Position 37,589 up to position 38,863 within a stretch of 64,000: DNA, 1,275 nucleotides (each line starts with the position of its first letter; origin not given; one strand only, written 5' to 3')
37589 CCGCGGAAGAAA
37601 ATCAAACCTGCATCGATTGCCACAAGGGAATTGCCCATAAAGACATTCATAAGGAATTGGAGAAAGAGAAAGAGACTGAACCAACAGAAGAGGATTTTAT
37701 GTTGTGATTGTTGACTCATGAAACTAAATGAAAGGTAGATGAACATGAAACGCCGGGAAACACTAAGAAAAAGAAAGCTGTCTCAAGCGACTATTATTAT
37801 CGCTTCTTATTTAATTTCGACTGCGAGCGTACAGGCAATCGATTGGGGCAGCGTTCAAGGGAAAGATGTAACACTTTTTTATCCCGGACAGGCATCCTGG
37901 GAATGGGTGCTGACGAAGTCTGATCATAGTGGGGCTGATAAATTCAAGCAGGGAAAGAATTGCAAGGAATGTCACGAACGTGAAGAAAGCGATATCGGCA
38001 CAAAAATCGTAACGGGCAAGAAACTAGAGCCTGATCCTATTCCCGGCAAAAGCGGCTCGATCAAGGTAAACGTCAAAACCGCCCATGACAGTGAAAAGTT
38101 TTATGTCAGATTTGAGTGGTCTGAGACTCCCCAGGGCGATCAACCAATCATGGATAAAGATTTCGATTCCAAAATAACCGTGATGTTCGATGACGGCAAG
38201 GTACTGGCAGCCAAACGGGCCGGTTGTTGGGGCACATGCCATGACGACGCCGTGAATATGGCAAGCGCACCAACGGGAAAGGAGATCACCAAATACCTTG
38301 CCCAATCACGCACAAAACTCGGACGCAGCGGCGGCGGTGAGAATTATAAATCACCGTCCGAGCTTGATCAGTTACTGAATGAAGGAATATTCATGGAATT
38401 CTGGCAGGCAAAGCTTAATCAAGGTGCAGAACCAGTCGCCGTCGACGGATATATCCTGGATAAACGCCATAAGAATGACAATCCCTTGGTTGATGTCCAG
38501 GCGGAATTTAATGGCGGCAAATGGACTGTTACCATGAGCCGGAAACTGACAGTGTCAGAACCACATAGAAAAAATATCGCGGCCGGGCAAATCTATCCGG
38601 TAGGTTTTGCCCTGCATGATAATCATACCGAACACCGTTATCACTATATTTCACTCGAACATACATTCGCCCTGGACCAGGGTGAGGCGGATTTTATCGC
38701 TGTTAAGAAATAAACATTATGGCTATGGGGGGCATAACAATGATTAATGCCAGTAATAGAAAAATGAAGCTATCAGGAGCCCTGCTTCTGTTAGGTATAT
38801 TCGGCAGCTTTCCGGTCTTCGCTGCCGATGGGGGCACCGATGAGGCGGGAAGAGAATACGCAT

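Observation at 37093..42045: Four-gene porin-cytochrome conduit (CymA-like, atypical cytochrome, decahaem MtrA/MtoA-like, 755-aa barrel) inserted directly after gyrB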

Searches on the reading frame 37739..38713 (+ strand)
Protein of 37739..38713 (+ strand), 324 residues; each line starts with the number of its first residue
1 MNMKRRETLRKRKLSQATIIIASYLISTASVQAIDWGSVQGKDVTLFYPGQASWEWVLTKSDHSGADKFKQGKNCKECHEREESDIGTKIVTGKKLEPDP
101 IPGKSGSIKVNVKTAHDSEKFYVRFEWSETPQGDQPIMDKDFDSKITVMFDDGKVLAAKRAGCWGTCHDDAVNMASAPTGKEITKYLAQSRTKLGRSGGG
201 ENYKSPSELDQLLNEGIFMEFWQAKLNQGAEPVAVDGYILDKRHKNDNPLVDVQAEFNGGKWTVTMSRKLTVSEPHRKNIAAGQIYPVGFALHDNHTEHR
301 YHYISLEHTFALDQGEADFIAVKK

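Call 3: search_protein_families(library=pfam, proteins=[window:37739-38713:+], max_evalue=0.1)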
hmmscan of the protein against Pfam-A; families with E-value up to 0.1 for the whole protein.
window:37739-38713:+ (324 aa): 4 families
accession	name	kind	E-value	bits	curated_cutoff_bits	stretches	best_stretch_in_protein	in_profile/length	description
PF09459.16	EB_dh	-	1.5e-32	113.9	33.3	1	34-303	2-234/236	Ethylbenzene dehydrogenase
PF14522.11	Cytochrome_C7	-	0.0075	16.5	24.8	0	67-83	36-52/67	Cytochrome c7 and related cytochrome c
PF03351.22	DOMON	-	0.022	15.4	32.7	0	247-285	77-116/124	DOMON domain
PF09086.16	DUF1924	-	0.091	13.6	22.5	0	71-98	25-52/96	Domain of unknown function (DUF1924)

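Call 4: search_protein_families(library=ncbifam, proteins=[window:37739-38713:+], max_evalue=0.1)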
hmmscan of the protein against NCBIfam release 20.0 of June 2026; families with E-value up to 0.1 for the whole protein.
window:37739-38713:+ (324 aa): 2 families
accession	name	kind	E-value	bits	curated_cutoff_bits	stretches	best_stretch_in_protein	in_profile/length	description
TIGR03477.1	DMSO_red_II_gam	subfamily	7.2e-10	38.5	169.85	2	221-296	112-187/206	DMSO reductase family type II enzyme, heme b subunit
NF041895.1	choice_anch_V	domain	0.031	14.3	42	0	64-114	17-63/150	choice-of-anchor V domain-containing protein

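Call 8: find_encoding_contigs(protein=window:37739-38713:+, flank=10000, max_places=6)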
Protein window:37739-38713:+ (324 aa): 2 contigs read that carry it; 1 place shown.
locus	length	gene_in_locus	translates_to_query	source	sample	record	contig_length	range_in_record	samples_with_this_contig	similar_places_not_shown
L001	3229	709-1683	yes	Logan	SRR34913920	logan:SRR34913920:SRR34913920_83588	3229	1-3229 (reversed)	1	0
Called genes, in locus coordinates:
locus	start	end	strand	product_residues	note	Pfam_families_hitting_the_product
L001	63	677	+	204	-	PF03264:Cytochrom_NNT, PF14537:Cytochrom_c3_2 (faint), PF09699:Paired_CXXCH_1 (faint)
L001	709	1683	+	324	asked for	PF09459:EB_dh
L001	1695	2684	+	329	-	PF03264:Cytochrom_NNT (faint), PF14522:Cytochrome_C7 (faint), PF22113:Mtrc-MtrF_II-IV_dom (faint), PF22678:Cytochrom_c_NrfB-like (weak), PF09699:Paired_CXXCH_1, PF14537:Cytochrom_c3_2 (weak), PF09699:Paired_CXXCH_1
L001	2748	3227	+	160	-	?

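Call 9: find_homologous_proteins(query=window:37739-38713:+, max_evalue=0.001)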
Query window:37739-38713:+ (324 aa): 566 proteins with E <= 0.001 among 1490 candidates; the best 120 are listed.
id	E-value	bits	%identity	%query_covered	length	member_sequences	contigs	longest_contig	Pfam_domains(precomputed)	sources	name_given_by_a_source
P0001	1.9e-219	745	100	99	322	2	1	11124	PF09459.17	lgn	-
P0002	4.6e-189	646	85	99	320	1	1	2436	PF09459.17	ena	-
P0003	2.0e-187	640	86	99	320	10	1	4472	PF09459.17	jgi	jgi:hypothetical protein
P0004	1.2e-139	483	64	96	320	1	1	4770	PF09459.17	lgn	-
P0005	8.6e-139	480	62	99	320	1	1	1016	PF09459.17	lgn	-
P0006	6.1e-138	478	66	94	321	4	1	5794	PF09459.17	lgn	-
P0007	4.6e-137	475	66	95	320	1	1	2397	PF09459.17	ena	-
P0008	5.8e-137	474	62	100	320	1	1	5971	PF09459.17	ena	-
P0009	2.1e-136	473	64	99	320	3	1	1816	PF09459.17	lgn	-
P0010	4.0e-135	468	64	96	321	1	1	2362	PF09459.17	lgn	-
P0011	3.1e-134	465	64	90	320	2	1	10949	PF09459.17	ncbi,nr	ncbi:MAG: cytochrome c-552 precursor [Gammaproteobacteria bacterium]|nr:cytochrome c-552 precursor [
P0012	1.3e-132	460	64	94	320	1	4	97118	PF09459.17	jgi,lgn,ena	jgi:cytochrome c-type protein NapC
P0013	7.9e-132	458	65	91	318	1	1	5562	PF09459.17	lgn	-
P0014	3.0e-129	449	61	94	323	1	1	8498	PF09459.17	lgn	-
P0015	5.2e-129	448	59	100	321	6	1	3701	PF09459.17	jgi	jgi:hypothetical protein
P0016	6.7e-129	448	63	91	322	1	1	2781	PF09459.17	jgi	-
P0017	3.5e-127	442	59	99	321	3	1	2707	PF09459.17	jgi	-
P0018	5.2e-126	438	59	96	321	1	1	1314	PF09459.17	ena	-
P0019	1.7e-125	437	61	90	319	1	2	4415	PF09459.17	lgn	-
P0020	2.8e-125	436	58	96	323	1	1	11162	PF09459.17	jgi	jgi:hypothetical protein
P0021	8.2e-124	431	60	91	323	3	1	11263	PF09459.17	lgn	-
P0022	1.2e-123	431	58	98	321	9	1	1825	PF09459.17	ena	-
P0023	1.3e-123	430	59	94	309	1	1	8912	PF09459.17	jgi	jgi:hypothetical protein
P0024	3.7e-123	429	61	91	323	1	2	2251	PF09459.17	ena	-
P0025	2.7e-122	426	57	96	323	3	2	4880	PF09459.17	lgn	-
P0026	6.6e-122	425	60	91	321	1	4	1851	PF09459.17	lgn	-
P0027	1.5e-121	424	58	96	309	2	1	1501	PF09459.17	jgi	jgi:cytochrome c-type protein NapC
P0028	5.2e-121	422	60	90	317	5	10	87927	PF09459.17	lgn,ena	-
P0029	7.6e-121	421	58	94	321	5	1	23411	PF09459.17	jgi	-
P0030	8.7e-121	421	57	97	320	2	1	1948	PF09459.17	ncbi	-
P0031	2.2e-120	420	55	100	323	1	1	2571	PF09459.17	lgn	-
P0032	4.7e-120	419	60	91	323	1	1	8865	PF09459.17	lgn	-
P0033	4.9e-120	419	55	100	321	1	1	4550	PF09459.17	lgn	-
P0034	5.6e-120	419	60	90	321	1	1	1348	PF09459.17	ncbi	-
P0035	9.8e-120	418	57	99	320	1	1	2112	PF09459.17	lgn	-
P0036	1.1e-119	418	56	97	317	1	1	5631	PF09459.17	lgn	-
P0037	1.2e-119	418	58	94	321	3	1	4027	PF09459.17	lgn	-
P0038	2.4e-119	416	55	94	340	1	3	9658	PF09459.17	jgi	-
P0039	2.7e-119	416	55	98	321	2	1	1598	PF09459.17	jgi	jgi:cytochrome c-type protein NapC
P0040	3.4e-119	416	55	97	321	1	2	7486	PF09459.17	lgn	-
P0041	5.9e-119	415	56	99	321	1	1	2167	PF09459.17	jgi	jgi:hypothetical protein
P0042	9.1e-119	415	55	100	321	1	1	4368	PF09459.17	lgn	-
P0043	9.8e-119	414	58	94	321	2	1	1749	PF09459.17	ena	-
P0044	2.0e-118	413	57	96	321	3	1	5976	PF09459.17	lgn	-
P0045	2.2e-118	413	58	94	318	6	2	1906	PF09459.17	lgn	-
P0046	5.3e-118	412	55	97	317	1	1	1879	PF09459.17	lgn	-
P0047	6.8e-118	412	60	90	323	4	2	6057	PF09459.17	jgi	-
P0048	8.1e-118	411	54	97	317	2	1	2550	PF09459.17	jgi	-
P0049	9.8e-118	411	57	94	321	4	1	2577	PF09459.17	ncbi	-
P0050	1.6e-117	410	55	96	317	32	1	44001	PF09459.17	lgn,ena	-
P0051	1.9e-117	410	55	94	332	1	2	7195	PF09459.17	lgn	-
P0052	2.0e-117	410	54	100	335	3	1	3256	PF09459.17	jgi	jgi:hypothetical protein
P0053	3.9e-117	409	59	90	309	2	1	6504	PF09459.17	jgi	-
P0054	4.1e-117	409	59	92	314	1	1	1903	PF09459.17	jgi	jgi:cytochrome c-type protein NapC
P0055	4.9e-117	409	59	90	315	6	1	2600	PF09459.17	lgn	-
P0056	6.6e-117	408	57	92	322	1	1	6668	PF09459.17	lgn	-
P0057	7.0e-117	408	54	97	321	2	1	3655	PF09459.17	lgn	-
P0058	7.0e-117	408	56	94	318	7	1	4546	PF09459.17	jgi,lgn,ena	-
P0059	9.3e-117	408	58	93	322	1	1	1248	PF09459.17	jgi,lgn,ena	-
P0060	1.1e-116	408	58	94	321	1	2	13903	PF09459.17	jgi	-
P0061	1.1e-116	408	56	95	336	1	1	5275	PF09459.17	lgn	-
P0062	1.3e-116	408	54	99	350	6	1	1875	PF09459.17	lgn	-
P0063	1.9e-116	407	54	97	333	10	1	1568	PF09459.17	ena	-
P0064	3.2e-116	406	56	95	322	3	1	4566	PF09459.17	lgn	-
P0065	3.2e-116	406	54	100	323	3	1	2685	PF09459.17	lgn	-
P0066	3.2e-116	406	57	90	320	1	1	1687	PF09459.17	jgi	-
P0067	5.9e-116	405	56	90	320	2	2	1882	PF09459.17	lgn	-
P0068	6.3e-116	405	57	91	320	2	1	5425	PF09459.17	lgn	-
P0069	1.3e-115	404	55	94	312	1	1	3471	PF09459.17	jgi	jgi:hypothetical protein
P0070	5.3e-115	402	57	94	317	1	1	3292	PF09459.17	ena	-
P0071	6.4e-115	402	58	96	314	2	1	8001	PF09459.17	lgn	-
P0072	7.5e-115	402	53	94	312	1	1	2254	PF09459.17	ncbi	-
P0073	8.9e-115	401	55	96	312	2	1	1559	PF09459.17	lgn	-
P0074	1.2e-114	401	53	98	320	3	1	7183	PF09459.17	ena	-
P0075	3.8e-114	399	57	92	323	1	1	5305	PF09459.17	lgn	-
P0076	4.0e-114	399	57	93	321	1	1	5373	PF09459.17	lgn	-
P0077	6.5e-114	399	56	97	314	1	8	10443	PF09459.17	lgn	-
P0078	6.5e-114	399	53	95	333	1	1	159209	PF09459.17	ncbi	-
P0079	8.2e-114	398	55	92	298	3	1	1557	PF09459.17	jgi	jgi:cytochrome c-type protein NapC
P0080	8.3e-114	398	56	90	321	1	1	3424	PF09459.17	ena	-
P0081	8.5e-114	398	54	100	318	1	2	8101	PF09459.17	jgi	-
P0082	2.1e-113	397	56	97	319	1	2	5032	PF09459.17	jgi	-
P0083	2.9e-113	397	57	94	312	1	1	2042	PF09459.17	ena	-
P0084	3.4e-113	396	57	90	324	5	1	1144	PF09459.17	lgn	-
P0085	8.9e-113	395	56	91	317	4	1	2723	PF09459.17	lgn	-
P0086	1.1e-112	395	57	89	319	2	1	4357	PF09459.17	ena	-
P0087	1.8e-112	394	56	94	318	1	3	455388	PF09459.17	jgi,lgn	-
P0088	2.4e-112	394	56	90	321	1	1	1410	PF09459.17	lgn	-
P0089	3.9e-112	393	55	92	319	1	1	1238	PF09459.17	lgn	-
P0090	4.2e-112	393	54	95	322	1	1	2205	PF09459.17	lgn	-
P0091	5.0e-112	392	56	95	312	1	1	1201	PF09459.17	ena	-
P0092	5.5e-112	392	55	90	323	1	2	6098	PF09459.17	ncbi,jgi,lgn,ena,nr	ncbi:MAG: ethylbenzene dehydrogenase-related protein [Gammaproteobacteria bacterium]|nr:ethylbenzene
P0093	6.5e-112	392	54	91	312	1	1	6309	PF09459.17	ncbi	-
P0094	7.0e-112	392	56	92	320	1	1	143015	PF09459.17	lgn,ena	-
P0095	8.8e-112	392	52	100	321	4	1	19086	PF09459.17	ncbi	-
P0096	1.1e-111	391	52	100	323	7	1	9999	PF09459.17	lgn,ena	-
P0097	3.8e-111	390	53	98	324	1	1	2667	PF09459.17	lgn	-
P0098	4.0e-111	389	54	94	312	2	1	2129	PF09459.17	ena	-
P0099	4.2e-111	389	56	92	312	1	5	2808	PF09459.17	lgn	-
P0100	4.9e-111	389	55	94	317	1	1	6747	PF09459.17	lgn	-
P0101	8.1e-111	388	52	100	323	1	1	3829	PF09459.17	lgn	-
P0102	9.1e-111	388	55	90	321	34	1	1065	PF09459.17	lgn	-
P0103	1.3e-110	388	54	94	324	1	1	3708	PF09459.17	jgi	jgi:Ethylbenzene dehydrogenase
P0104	1.5e-110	388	54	95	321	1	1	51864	PF09459.17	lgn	-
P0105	1.9e-110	387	53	95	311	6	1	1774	PF09459.17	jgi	jgi:cytochrome c-type protein NapC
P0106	2.2e-110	387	55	94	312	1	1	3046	PF09459.17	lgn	-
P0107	2.7e-110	387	56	91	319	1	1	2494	PF09459.17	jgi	jgi:hypothetical protein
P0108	4.1e-110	386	55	94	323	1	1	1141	PF09459.17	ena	-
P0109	5.0e-110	386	55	92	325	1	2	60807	PF09459.17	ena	-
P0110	5.9e-110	386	57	91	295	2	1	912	PF09459.17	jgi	-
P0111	7.4e-110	385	54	95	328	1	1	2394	PF09459.17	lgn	-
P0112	1.0e-109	385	54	93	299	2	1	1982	PF09459.17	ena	-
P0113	1.1e-109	385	55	90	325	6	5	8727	PF09459.17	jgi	jgi:cytochrome c-type protein NapC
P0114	1.8e-109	384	55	94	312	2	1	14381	PF09459.17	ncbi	-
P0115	1.8e-109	384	53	96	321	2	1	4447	PF09459.17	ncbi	-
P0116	2.2e-109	384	54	94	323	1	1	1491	PF09459.17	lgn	-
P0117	2.9e-109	383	55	96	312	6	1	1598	PF09459.17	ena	-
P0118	3.2e-109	383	50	97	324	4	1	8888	PF09459.17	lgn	-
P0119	3.7e-109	383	51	99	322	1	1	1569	PF09459.17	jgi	-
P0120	3.9e-109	383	49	98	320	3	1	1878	PF09459.17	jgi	jgi:hypothetical protein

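Call 15: find_related_loci(query=A1, collection=genome_contigs, flank=10000)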
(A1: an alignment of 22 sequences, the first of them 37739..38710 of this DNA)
Query A1 (324 aa) in genome_contigs; peptide patterns used: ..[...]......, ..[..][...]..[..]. (x = any residue, [..] = any of these).
274 stretches matched a pattern; 242 encode a relative of the query (tblastn E <= 1e-3); the best 80 are kept; 80 distinct loci.
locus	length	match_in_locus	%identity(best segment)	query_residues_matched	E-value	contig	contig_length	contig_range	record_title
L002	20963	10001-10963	80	2-324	3e-180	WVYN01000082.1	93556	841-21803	MAG: Gammaproteobacteria bacterium isolate CS3-C001 C_merged_R1_(paired)_contig_129291, whole genome shotgun sequence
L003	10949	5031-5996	60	1-324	1e-137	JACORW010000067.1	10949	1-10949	MAG: Gammaproteobacteria bacterium isolate NC_groundwater_2_Ag_B-0.1um_63_49 B2_S2_coassemblyk141_2354659, whole genome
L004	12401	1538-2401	59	35-322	2e-121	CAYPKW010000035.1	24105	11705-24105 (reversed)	MAG TPA_asm: uncultured Rhodospirillaceae bacterium isolate SRP119689_co1_13 genome assembly, contig: NODE_2699_length_2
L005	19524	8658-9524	59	34-324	1e-118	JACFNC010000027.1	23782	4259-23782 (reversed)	MAG: Rhodospirillales bacterium isolate BROCD014 NODE_1668_length_23782_cov_26.072407, whole genome shotgun sequence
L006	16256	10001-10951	54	9-324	7e-118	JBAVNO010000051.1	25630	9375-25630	MAG: Alphaproteobacteria bacterium isolate MFD03833_ilm_asm_bin3 k127_1507, whole genome shotgun sequence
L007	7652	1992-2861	56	33-323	1e-116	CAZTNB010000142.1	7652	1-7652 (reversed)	MAG TPA_asm: uncultured Gammaproteobacteria bacterium isolate SRP342105_co3_209 genome assembly, contig: NODE_11400_leng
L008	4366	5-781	63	66-324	1e-117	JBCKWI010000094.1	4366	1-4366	Gammaproteobacteria bacterium isolate SLM_MC1B_02-G04 Node_94_length_4366_cov_21.047883, whole genome shotgun sequence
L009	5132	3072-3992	54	18-324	8e-117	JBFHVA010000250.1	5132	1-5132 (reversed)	MAG: Gammaproteobacteria bacterium isolate Mix_sand09.2021.07.G.31 k141_2545479_length_5132_cov_17.0000, whole genome sh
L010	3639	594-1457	55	33-321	1e-117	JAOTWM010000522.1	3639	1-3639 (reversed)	MAG: Gammaproteobacteria bacterium isolate 13_May_SF_Bin80 13_May_SF_Bin80_scaffold_28203_c1, whole genome shotgun seque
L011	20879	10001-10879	56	31-324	7e-115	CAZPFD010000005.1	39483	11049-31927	MAG TPA_asm: uncultured Ectothiorhodospiraceae bacterium isolate SRP304980_co2_290 genome assembly, contig: NODE_246_len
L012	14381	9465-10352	56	28-324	1e-113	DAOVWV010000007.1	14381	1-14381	MAG TPA_asm: Methyloprofundus sp. isolate CSMAG_1740 CSMAG_1740_k141_4434341_length_14381_cov_9.0000, whole genome shotg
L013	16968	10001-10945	52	6-321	5e-114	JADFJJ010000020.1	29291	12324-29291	MAG: Proteobacteria bacterium isolate B41T1L10 B41T1L10_NODE1904, whole genome shotgun sequence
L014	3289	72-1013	55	12-324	2e-116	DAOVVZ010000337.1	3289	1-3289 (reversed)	MAG TPA_asm: Methylomarinum sp. isolate CSMAG_1718 CSMAG_1718_k141_2583588_length_3289_cov_7.0000, whole genome shotgun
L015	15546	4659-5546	55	28-324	4e-112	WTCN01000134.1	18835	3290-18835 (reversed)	MAG: Methyloprofundus sp. isolate GLR997 c_000000444249, whole genome shotgun sequence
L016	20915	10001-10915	52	20-324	9e-112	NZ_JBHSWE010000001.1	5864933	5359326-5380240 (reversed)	Marinobacterium aestuariivivens strain NBRC 111756 GCM70026904_2, whole genome shotgun sequence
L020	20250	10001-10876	53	33-324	2e-109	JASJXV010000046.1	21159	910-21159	MAG: Gammaproteobacteria bacterium isolate MT_MAG1 NODE_849_length_21159_cov_11.095290, whole genome shotgun sequence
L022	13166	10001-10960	49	2-324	1e-108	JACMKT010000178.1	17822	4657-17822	MAG: Rhodospirillales bacterium isolate ES-bin-250 ES-bin-250-contig-k141_7422260, whole genome shotgun sequence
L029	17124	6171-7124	50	1-323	4e-105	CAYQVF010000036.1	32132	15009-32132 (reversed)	MAG TPA_asm: uncultured Chromatiaceae bacterium isolate SRP128015_co1_170 genome assembly, contig: NODE_1503_length_3213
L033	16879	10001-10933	48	17-324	1e-103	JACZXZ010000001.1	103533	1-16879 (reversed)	MAG: Proteobacteria bacterium isolate B25D1T2 B25D1T2_NODE21, whole genome shotgun sequence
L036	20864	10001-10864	53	33-320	8e-100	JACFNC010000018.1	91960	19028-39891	MAG: Rhodospirillales bacterium isolate BROCD014 NODE_273_length_91960_cov_27.673815, whole genome shotgun sequence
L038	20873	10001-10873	51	28-322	5e-100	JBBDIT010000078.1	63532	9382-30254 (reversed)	MAG: Pseudomonadales bacterium isolate LejiaA_54_132 Lejia_A_830_length_63532_cov_89, whole genome shotgun sequence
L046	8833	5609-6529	48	17-323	2e-97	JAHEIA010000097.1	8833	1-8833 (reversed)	MAG: Chromatiales bacterium isolate Ww483 NODE_21994_length_8833_cov_2.268365, whole genome shotgun sequence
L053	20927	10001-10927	48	12-321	9e-97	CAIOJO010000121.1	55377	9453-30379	MAG: uncultured Telmatospirillum sp. isolate AlinenLipids_bin-4733 genome assembly, contig: bin-4733:121/568, whole geno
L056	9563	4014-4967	47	6-324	5e-95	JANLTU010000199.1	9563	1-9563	MAG: Gammaproteobacteria bacterium isolate OTE_25_metabat_136 OTE_25_k141_1687813, whole genome shotgun sequence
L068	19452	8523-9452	47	17-324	5e-91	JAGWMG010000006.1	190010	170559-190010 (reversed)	MAG: Alphaproteobacteria bacterium isolate REEB202 contig-150_46, whole genome shotgun sequence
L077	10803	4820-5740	45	14-324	3e-87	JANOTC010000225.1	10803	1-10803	MAG: Gammaproteobacteria bacterium isolate VAR_39_metabat_35 VAR_39_k141_6634077, whole genome shotgun sequence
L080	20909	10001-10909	42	9-324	6e-86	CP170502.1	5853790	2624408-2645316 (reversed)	MAG: Pseudomonadota bacterium isolate tig00000057 chromosome, complete genome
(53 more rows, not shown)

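Call 16: search_solved_structures(query=A1, max_evalue=1, show_alignments=2)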
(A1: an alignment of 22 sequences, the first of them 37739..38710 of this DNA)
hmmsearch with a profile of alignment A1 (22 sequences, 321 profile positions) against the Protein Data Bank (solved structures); distinct sequences matched with E-value up to 1: 3.
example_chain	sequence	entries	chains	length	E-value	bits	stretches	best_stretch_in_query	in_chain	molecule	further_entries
7b04_C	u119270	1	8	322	2.1e-07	33.6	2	242-297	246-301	Nitrite oxidoreductase subunit C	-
2ivf_C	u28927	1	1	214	7.5e-05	25.2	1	218-297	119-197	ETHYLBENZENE DEHYDROGENASE GAMMA-SUBUNIT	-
1e8e_A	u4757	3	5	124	0.048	16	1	68-95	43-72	CYTOCHROME C'' | CYTOCHROME C""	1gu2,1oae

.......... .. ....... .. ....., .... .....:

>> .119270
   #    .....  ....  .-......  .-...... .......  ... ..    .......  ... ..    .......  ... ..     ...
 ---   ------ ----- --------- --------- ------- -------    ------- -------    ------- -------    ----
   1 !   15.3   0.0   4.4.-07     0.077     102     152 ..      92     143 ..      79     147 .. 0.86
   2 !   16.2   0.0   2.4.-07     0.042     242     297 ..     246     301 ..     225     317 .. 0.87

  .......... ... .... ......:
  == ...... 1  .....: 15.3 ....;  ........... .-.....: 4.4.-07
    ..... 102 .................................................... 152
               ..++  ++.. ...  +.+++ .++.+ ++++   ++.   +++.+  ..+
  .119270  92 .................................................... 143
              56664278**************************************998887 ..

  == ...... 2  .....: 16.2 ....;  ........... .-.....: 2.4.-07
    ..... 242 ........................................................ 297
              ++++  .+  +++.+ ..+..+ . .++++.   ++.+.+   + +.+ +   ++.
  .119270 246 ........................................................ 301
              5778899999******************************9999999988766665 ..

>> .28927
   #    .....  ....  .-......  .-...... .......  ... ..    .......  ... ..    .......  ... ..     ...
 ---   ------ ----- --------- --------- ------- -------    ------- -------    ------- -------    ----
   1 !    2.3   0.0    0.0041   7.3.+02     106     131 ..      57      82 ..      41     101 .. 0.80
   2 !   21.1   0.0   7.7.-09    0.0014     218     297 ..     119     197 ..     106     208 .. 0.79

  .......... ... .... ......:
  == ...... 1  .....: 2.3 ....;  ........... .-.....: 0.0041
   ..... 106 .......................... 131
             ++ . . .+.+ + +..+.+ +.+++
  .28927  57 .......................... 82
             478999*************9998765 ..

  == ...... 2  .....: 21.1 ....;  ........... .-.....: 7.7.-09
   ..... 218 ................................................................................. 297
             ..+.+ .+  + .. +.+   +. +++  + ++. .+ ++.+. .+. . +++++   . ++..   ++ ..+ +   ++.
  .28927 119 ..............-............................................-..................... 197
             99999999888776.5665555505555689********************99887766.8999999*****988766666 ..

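Call 31: predict_structure(alignment_id=A1)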
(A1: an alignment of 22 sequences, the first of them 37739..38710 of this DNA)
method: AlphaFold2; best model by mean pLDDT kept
length: 324 residues; sequences in the alignment: 22
mean_pLDDT: 78.6   pTM: 0.79
mean pLDDT of the five models: 78.6, 75.3, 70.1, 70.0, 69.3
residues with pLDDT >= 90: 136; 70-90: 86; 50-70: 69; < 50: 33
segments of 3 or more residues with pLDDT < 50: 26-31, 54-72, 196-199
pLDDT, mean of each block of 10 residues (from residue 1): 58 63 52 82 89 44 42 63 82 72 88 96 95 77 93 83 62 56 67 56 85 93 95 94 90 96 97 92 93 77 87 93 91
secondary structure, 60 per line:
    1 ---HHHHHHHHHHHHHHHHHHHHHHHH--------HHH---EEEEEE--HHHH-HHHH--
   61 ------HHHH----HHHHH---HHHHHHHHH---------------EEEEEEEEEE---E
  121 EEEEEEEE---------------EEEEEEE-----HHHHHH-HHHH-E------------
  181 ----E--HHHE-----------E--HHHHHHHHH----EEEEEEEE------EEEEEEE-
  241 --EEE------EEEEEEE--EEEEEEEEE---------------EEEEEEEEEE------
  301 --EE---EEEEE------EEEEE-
elements in order: H4-27 E42-47 H50-53 H55-58 H67-70 H75-79 H83-91 E107-116 E120-128 E144-150 H156-161 H163-166 H206-214 E219-226 E233-239 E243-245 E252-258 E261-269 E285-294 E308-312 E319-323
